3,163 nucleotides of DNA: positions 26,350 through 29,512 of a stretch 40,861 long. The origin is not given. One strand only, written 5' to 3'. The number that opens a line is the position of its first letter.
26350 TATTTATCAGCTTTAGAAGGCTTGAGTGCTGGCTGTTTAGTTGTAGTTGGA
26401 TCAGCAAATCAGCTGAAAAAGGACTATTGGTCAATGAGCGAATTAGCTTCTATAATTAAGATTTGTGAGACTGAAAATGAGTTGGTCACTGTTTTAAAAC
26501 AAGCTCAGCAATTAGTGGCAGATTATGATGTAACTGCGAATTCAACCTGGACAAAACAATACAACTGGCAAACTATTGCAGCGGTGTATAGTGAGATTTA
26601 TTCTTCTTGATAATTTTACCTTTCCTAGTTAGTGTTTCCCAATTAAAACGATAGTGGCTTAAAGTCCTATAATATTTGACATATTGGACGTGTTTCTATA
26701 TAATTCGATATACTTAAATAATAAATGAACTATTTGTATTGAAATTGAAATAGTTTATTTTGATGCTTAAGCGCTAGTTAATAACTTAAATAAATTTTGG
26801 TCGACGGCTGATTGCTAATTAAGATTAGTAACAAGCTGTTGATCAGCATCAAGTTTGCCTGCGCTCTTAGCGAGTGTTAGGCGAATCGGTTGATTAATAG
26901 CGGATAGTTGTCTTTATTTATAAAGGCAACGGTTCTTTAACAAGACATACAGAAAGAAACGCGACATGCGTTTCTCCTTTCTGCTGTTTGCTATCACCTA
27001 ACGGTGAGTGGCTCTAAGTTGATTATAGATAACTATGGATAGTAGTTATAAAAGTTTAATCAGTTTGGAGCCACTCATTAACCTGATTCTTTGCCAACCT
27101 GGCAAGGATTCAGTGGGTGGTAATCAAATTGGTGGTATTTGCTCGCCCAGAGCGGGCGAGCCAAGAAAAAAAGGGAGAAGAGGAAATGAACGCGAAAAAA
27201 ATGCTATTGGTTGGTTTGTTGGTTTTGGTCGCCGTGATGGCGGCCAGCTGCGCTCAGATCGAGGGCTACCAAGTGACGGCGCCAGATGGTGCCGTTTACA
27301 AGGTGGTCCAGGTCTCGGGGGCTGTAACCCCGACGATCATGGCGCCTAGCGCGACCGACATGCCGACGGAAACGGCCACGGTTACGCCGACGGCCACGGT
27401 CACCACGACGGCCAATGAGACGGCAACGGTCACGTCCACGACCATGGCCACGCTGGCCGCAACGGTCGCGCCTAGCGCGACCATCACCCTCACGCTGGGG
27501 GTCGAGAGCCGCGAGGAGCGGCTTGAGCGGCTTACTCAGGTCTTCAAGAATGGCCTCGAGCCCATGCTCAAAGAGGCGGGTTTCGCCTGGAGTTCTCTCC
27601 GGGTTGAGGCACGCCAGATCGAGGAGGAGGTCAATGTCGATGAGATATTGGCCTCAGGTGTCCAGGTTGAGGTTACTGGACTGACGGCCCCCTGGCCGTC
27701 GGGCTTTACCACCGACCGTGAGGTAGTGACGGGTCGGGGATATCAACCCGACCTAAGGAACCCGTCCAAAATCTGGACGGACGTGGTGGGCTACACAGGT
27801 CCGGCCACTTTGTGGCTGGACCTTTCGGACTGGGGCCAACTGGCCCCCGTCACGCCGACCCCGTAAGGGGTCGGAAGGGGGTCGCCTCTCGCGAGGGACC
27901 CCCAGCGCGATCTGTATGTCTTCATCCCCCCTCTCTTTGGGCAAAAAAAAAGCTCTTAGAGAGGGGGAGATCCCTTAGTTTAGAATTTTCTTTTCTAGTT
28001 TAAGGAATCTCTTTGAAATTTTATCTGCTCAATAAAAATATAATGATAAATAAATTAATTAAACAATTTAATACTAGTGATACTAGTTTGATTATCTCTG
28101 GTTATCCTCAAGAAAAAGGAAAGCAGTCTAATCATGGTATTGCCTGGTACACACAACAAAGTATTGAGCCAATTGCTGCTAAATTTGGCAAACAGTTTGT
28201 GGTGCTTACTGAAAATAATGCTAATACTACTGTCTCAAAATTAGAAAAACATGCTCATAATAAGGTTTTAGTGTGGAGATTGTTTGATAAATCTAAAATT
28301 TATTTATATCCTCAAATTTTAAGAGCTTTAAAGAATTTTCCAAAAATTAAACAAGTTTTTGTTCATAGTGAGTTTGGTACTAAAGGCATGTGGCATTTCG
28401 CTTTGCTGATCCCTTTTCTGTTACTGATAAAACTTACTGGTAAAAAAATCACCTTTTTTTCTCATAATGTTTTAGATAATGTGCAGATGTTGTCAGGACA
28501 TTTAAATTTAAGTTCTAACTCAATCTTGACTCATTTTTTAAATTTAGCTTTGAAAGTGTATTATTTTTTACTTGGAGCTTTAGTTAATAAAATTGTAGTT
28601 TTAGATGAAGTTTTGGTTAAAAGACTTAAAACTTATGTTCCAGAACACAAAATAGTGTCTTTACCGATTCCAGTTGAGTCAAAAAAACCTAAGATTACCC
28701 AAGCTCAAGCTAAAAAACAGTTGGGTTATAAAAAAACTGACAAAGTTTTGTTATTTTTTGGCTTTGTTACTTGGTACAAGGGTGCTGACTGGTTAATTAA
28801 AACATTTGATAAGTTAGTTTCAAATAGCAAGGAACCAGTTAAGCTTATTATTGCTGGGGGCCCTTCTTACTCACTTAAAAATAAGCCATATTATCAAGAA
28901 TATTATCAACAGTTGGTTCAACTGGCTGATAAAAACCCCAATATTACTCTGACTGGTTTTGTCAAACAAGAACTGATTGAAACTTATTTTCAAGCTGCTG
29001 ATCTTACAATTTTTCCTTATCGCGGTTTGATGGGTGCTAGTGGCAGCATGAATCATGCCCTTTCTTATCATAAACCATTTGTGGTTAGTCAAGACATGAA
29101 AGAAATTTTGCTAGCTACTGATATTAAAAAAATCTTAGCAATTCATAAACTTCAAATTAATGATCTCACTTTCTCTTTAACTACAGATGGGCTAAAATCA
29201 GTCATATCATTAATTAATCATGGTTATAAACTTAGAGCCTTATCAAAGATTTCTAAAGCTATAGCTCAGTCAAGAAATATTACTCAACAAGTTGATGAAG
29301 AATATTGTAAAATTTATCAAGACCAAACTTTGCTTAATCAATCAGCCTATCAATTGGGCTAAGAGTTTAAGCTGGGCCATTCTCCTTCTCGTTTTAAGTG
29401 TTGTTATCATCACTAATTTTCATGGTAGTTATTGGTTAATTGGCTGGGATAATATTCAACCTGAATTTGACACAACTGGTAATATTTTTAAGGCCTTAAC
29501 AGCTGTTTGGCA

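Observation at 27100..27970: About 0.85-kb high-GC island encoding a lipoprotein inside a low-GC genome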

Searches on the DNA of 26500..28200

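Call 9: search_rna_families(source=window, start=26500, end=28200, threshold=evalue, max_evalue=10)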
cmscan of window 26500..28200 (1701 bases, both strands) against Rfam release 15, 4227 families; matches with E-value up to 10: 13.
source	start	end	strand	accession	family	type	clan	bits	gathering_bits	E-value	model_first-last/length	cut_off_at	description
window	27445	27511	+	RF02935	che1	Gene; sRNA;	-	21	54.1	2.3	1-91/91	no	che1 RNA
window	26684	26753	+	RF03875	MIR5272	Gene; miRNA;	-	20.7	64.5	7.8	1-74/74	no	MIR5272 microRNA precursor family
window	27726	27880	-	RF02605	scr5239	Gene; sRNA;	-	18.7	64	2.3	1-158/158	no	Streptomyces sRNA scr5239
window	27956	28023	-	RF00638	MIR159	Gene; miRNA;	-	17.7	74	0.47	1-196/196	no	MIR159 microRNA precursor family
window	27017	27114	+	RF01816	RsaA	Gene; sRNA;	-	17.2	50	7.9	1-134/134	no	RNA Staph. aureus A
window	27311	27356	-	RF01684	mascRNA-menRNA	Gene;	-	16.1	42.5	6.1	1-56/56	no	MALAT1-associated small cytoplasmic RNA/MEN beta RNA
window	27790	27910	+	RF02354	BjrC80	Gene; sRNA;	-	15.9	80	3.3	1-162/162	no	Bradyrhizobiaceae sRNA BjrC80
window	26944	27060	+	RF03066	COG3610-DE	Gene; sRNA;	-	15.3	73.5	9.6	1-116/116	no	COG3610-DE RNA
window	27721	27878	-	RF03094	LAGLIDADG-2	Gene; sRNA;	-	14.9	94.9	8.3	1-128/128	no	LAGLIDADG-2 RNA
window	27920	28016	+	RF02132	HOXB13-AS1_1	Gene; lncRNA;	-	14.3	60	3.9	1-136/136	no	HOXB13 antisense RNA 1 conserved region 1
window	26858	26960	+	RF01929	bxd_1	Gene; lncRNA;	-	13.8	75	5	1-86/86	no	Bithoraxoid conserved region 1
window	27788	27884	-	RF03045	proV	Gene; sRNA;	-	13.7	88.5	3.6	1-149/149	no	proV RNA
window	27913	28022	+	RF02099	rivX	Gene; sRNA;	-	10.9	100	7.5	1-248/248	no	rivX sRNA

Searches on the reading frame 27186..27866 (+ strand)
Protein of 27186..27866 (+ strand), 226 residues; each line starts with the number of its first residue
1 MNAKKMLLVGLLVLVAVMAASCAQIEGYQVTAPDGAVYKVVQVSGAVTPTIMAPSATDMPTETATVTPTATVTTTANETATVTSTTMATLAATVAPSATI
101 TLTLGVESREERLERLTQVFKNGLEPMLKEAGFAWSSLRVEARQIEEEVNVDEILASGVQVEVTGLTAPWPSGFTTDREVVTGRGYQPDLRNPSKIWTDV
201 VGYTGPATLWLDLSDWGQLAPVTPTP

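Call 8: search_protein_families(library=pfam, proteins=[window:27186-27866:+], max_evalue=0.01)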
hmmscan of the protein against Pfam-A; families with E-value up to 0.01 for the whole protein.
window:27186-27866:+ (226 aa): 1 family
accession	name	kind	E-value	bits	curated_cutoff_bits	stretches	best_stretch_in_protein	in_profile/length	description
PF01456.22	Mucin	-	0.00052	20.5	34.7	1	7-103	6-99/143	Mucin-like glycoprotein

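Call 11: find_homologous_proteins(query=window:27186-27866:+, max_evalue=0.001)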
Query window:27186-27866:+ (226 aa): 2 proteins with E <= 0.001 among 5277 candidates.
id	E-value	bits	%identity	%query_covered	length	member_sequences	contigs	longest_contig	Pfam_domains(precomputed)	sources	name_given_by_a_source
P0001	1.4e-129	448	95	100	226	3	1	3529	-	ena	-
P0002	6.5e-38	149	49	74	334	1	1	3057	-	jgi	jgi:hypothetical protein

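Call 12: find_encoding_contigs(protein=window:27186-27866:+, flank=10000, max_places=10)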
Protein window:27186-27866:+ (226 aa): 2 contigs read that carry it; 2 places shown.
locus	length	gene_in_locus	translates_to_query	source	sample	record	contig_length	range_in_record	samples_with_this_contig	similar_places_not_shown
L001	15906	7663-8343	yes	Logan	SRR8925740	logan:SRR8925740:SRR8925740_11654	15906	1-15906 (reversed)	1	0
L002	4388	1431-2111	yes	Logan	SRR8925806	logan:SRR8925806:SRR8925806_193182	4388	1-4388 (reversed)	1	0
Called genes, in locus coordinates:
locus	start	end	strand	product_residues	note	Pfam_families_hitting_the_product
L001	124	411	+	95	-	-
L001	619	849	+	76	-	PF00313:CSD, PF08206:OB_RNB (weak)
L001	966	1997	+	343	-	PF09587:PGA_cap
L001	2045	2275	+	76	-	-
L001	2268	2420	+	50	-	-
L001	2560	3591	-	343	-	PF00535:Glycos_transf_2, PF10111:Glyco_tranf_2_2 (faint), PF13506:Glyco_transf_21 (weak), PF13641:Glyco_tranf_2_3 (weak)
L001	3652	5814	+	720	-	-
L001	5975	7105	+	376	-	PF13439:Glyco_transf_4, PF13579:Glyco_trans_4_4, PF00534:Glycos_transf_1 (faint)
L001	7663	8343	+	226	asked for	-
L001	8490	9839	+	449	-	PF00534:Glycos_transf_1, PF13692:Glyco_trans_1_4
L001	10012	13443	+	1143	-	-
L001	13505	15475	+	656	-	PF06439:3keto-disac_hyd (weak), PF13529:Peptidase_C39_2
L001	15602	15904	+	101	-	?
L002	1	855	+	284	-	?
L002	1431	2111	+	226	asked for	-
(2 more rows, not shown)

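Call 13: find_encoding_contigs(protein=P0001, flank=10000)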
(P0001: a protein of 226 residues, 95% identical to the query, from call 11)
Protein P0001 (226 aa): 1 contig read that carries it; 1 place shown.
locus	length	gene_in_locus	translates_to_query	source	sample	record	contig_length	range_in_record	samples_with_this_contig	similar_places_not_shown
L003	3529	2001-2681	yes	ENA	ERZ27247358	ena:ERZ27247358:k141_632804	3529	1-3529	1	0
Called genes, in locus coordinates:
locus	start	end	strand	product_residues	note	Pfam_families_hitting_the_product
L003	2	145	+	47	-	?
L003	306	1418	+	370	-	PF00534:Glycos_transf_1 (faint), PF13439:Glyco_transf_4, PF13579:Glyco_trans_4_4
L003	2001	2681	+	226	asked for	-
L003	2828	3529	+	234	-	?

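Call 14: find_encoding_contigs(protein=P0002, flank=10000)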
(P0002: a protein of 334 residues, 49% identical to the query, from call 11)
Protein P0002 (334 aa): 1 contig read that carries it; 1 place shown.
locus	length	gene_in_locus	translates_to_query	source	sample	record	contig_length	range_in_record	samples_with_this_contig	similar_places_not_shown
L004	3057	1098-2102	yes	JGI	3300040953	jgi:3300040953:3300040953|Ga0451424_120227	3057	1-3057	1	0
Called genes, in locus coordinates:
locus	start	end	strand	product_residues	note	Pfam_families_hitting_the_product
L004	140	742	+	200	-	-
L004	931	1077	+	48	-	-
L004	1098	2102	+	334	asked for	-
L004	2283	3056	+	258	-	?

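Call 92: search_protein_families(library=ncbifam, proteins=[window:27186-27866:+, P0002], max_evalue=0.01)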
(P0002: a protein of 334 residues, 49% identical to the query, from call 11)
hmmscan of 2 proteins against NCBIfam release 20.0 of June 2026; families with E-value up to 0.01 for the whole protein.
window:27186-27866:+ (226 aa): 0 families

P0002 (334 aa): 0 families

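Call 93: search_protein_families(library=phrogs, proteins=[window:27186-27866:+, P0002], max_evalue=0.01)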
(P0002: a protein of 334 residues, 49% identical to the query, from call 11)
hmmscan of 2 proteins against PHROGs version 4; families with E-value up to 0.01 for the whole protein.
window:27186-27866:+ (226 aa): 0 families

P0002 (334 aa): 0 families

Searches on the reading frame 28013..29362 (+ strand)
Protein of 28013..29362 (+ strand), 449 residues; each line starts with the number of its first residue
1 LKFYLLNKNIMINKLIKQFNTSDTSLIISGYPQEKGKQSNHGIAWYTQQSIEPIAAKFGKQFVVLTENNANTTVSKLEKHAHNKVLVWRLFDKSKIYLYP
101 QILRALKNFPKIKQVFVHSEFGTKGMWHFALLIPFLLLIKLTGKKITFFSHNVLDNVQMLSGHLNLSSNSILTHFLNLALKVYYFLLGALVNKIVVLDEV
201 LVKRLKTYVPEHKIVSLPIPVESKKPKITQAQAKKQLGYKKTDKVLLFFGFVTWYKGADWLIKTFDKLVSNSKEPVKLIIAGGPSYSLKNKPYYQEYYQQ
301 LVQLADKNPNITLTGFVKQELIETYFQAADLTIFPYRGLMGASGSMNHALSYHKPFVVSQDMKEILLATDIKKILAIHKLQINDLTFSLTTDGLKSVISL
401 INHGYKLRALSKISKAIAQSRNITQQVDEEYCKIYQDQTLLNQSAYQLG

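Call 8: search_protein_families(library=pfam, proteins=[window:28013-29362:+], max_evalue=0.01)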
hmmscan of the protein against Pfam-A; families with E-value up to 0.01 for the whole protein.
window:28013-29362:+ (449 aa): 2 families
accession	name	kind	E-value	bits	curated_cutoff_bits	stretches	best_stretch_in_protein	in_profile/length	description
PF13692.12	Glyco_trans_1_4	-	1e-15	58.6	27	1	244-360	2-107/142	Glycosyl transferases group 1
PF00534.26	Glycos_transf_1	-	3.6e-14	53.1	26.4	1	232-336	4-100/172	Glycosyl transferases group 1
